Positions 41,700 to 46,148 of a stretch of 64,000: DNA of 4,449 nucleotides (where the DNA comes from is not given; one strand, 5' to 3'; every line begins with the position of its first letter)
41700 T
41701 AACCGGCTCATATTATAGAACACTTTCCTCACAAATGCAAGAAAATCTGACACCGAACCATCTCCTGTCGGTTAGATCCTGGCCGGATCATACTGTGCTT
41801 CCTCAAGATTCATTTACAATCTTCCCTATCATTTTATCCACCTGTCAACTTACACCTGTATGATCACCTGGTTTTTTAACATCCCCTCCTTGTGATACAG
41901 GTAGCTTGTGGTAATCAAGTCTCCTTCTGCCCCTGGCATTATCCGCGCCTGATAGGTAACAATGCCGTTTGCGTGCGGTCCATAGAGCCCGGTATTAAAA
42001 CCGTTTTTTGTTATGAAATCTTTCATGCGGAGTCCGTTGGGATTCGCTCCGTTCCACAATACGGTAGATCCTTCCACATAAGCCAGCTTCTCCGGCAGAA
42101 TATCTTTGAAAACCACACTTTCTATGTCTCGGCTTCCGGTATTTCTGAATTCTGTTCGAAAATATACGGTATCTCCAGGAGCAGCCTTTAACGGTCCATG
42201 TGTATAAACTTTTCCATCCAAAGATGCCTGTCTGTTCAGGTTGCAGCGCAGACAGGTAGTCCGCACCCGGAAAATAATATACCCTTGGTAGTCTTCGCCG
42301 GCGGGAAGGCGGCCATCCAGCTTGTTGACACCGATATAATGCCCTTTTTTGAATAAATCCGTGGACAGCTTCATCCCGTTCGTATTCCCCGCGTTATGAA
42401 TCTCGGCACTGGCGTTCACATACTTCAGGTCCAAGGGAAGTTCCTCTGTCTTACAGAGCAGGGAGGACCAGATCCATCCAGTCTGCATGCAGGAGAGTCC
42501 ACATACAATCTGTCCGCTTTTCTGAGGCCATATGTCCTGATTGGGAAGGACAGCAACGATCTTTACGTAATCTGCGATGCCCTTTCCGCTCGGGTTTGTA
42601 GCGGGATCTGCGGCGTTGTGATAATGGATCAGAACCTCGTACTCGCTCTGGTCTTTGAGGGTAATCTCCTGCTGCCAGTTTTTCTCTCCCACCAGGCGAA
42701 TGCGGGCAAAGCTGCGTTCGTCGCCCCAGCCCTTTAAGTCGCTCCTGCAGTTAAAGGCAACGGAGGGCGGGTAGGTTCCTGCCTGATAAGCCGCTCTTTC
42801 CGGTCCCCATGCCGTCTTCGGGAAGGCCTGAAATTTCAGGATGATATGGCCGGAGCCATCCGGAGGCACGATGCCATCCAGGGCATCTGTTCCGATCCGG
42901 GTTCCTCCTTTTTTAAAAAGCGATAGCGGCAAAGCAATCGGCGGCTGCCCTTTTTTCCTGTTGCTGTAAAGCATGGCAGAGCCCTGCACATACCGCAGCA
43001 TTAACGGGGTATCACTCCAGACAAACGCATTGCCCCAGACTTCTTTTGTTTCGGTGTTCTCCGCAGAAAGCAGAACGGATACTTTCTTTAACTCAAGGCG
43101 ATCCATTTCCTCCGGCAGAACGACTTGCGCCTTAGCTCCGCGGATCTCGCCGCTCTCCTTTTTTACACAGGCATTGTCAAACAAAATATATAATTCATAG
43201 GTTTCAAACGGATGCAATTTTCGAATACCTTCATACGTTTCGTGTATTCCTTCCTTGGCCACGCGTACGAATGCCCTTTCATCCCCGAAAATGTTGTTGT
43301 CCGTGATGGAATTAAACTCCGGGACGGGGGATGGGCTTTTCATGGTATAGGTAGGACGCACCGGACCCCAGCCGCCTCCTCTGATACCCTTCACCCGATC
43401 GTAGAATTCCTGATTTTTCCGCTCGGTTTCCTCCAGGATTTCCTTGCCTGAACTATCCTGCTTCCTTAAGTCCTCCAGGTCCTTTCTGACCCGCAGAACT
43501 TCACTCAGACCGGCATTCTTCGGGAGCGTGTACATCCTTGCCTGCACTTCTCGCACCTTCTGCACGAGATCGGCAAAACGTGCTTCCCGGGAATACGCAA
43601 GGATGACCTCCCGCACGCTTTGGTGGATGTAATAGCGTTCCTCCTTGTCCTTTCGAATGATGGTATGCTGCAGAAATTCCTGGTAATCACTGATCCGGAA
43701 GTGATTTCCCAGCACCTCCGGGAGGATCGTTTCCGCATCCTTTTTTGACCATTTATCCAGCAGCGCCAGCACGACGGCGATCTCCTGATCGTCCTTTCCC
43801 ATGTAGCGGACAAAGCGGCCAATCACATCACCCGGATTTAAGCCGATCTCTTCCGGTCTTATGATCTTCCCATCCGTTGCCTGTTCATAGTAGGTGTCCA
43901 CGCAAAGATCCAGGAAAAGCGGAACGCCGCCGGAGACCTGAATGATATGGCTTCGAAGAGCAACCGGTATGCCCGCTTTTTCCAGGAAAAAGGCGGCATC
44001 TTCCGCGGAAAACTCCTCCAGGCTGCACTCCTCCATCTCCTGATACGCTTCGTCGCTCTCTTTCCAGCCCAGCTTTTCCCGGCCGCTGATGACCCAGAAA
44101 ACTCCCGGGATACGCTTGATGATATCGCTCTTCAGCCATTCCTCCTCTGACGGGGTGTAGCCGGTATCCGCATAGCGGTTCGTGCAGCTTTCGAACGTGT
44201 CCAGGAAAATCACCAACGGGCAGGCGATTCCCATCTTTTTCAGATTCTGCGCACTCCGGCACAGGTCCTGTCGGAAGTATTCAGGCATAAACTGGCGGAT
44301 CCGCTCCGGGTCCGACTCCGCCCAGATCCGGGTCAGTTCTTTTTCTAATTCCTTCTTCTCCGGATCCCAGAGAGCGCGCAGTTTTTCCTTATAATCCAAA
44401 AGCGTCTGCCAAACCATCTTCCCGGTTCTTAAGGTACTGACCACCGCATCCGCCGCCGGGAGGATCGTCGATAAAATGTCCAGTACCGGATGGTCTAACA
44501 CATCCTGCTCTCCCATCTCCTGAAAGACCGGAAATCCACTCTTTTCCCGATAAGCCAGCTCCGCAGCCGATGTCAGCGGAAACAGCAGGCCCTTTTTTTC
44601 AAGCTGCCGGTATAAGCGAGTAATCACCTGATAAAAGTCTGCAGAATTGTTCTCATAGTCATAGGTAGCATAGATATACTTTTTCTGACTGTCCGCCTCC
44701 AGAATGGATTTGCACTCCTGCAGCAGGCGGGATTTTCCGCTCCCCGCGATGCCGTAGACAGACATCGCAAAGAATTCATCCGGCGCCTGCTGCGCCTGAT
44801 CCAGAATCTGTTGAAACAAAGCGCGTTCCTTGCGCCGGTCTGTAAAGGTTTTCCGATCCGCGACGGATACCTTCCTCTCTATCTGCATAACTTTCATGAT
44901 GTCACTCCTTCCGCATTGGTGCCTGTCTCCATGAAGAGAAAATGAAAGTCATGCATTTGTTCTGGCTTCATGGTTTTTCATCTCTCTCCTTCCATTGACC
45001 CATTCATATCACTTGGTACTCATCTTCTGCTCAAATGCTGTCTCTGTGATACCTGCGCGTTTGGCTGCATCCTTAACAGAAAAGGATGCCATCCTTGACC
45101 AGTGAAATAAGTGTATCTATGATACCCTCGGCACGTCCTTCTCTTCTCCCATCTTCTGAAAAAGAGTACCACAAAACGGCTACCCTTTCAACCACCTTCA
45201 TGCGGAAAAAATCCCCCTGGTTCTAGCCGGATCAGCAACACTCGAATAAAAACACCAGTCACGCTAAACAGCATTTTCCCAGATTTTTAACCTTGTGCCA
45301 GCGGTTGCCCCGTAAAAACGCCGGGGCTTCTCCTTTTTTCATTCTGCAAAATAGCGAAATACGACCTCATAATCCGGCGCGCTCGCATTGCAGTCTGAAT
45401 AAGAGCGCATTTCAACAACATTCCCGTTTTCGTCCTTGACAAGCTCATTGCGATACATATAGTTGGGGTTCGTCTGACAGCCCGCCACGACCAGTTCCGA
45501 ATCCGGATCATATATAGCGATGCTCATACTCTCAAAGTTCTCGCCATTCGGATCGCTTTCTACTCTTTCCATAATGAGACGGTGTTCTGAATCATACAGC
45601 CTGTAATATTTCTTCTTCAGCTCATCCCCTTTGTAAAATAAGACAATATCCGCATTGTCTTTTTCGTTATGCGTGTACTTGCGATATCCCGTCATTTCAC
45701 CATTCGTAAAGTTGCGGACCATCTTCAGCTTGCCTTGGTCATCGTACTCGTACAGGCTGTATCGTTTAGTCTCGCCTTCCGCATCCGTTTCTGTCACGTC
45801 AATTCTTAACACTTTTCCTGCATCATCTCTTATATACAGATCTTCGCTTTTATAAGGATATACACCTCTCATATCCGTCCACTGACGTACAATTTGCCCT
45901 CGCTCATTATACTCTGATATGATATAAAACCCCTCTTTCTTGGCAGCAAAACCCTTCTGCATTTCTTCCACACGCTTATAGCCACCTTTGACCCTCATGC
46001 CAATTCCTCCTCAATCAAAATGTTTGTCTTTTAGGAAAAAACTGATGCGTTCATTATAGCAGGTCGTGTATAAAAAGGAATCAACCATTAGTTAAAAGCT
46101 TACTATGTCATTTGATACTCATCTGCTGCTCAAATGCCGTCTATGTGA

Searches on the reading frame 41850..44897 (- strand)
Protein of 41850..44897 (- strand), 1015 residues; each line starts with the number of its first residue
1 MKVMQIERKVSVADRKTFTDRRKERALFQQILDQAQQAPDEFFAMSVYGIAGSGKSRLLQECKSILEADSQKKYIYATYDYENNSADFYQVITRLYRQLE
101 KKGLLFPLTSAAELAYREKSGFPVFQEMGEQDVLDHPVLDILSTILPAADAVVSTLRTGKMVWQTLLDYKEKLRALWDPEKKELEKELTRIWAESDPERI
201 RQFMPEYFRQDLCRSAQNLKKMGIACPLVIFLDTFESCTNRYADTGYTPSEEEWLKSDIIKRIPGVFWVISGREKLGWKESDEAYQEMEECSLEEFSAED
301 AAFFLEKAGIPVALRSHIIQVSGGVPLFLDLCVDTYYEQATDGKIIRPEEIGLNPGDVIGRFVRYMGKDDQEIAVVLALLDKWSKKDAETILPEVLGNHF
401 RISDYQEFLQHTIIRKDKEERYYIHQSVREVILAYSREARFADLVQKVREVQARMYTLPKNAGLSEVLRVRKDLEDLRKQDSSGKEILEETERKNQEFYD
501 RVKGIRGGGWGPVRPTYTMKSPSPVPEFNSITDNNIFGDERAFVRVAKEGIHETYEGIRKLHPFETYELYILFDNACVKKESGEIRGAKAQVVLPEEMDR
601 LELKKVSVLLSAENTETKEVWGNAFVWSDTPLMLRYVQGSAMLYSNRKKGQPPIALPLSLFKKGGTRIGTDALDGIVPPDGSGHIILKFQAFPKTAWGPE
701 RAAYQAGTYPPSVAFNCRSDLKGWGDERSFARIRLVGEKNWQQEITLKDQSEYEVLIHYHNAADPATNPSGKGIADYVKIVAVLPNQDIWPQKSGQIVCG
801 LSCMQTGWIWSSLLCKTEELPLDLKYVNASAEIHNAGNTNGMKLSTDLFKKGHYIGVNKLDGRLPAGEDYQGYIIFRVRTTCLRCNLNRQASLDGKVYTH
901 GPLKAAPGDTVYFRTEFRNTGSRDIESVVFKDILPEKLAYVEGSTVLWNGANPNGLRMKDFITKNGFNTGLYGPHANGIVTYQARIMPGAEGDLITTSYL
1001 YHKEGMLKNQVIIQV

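Call 62: search_protein_families(library=pfam, proteins=[window:41850-44897:-], max_evalue=0.001)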
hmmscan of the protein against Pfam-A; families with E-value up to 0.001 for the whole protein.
window:41850-44897:- (1015 aa): 1 family
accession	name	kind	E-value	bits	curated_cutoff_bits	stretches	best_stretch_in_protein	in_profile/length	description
PF13191.12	AAA_16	-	7.7e-06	26.9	32.6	1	21-236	5-142/167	AAA ATPase domain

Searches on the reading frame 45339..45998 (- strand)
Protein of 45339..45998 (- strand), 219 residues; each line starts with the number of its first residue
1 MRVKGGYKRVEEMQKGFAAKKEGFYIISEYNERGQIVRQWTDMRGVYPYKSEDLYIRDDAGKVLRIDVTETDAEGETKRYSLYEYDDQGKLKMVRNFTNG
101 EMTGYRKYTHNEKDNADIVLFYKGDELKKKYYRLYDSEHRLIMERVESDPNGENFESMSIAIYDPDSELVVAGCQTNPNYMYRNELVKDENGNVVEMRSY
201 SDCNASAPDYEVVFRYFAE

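Call 62: search_protein_families(library=pfam, proteins=[window:45339-45998:-], max_evalue=0.001)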
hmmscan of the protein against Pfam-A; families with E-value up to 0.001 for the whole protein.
window:45339-45998:- (219 aa): 1 family
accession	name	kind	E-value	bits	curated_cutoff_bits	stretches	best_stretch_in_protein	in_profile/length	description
PF05593.20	RHS_repeat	-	9.8e-05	23.1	22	0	58-91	2-28/38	RHS Repeat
